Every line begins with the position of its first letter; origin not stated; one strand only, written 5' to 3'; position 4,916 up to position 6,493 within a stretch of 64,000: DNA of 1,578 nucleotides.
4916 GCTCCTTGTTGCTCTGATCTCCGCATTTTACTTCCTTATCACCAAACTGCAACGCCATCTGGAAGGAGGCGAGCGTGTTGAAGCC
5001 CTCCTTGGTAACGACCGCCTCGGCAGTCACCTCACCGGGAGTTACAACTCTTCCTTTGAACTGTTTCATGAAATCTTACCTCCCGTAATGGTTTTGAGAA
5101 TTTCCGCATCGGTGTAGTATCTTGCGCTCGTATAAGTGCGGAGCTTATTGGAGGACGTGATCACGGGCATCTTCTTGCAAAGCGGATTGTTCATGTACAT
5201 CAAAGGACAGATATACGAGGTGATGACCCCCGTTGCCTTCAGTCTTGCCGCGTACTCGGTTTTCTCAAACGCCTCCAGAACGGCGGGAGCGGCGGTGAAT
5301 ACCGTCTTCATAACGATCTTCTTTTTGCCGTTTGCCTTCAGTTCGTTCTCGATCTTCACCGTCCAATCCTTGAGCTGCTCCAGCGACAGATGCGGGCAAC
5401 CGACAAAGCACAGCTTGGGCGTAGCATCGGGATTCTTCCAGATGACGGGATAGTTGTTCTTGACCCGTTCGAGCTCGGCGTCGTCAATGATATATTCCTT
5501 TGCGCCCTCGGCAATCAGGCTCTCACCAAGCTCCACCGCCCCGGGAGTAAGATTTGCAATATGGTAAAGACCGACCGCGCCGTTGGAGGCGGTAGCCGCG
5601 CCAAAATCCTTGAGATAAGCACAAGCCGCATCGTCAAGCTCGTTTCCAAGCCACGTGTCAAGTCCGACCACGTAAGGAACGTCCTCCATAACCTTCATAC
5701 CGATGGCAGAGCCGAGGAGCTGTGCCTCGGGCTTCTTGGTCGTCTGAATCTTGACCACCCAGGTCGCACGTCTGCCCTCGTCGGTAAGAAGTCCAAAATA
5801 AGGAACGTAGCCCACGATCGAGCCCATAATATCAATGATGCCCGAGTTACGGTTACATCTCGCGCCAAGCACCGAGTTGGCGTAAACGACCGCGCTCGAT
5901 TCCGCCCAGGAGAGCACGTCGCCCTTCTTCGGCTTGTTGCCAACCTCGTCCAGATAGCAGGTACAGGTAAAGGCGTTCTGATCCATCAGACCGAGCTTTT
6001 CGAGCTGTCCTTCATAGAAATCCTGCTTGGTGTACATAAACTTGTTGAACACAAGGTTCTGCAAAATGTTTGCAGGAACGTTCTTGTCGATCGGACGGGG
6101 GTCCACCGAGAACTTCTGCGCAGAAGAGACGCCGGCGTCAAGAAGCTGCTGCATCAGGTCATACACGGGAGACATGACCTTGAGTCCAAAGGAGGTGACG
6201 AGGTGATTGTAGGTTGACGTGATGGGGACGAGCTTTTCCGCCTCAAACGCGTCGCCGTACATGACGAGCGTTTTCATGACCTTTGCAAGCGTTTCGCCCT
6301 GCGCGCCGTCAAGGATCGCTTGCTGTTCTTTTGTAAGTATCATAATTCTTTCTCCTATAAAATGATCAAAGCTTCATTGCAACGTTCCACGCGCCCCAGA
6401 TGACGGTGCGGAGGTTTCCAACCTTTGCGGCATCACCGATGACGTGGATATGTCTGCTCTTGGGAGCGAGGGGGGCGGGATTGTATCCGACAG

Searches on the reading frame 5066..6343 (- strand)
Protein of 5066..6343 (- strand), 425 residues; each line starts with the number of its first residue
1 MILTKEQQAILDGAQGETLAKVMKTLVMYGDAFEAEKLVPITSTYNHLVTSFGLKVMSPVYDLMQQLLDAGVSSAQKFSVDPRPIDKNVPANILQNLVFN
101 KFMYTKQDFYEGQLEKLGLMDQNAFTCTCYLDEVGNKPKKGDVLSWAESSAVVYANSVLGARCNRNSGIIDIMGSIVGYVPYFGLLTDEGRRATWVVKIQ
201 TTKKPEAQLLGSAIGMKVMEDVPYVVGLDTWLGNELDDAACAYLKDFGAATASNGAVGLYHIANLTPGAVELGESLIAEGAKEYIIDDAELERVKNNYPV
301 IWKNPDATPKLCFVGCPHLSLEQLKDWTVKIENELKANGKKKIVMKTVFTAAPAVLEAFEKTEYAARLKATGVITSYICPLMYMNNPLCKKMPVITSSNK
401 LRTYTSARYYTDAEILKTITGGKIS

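Call 85: search_protein_families(library=pfam, proteins=[window:5066-6343:-])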
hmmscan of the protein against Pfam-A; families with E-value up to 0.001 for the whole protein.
window:5066-6343:- (425 aa): 1 family
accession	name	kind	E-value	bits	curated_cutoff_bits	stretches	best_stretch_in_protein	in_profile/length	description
PF04412.18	AcnX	-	1e-91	308.1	31.5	1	1-414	1-391/400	Aconitase X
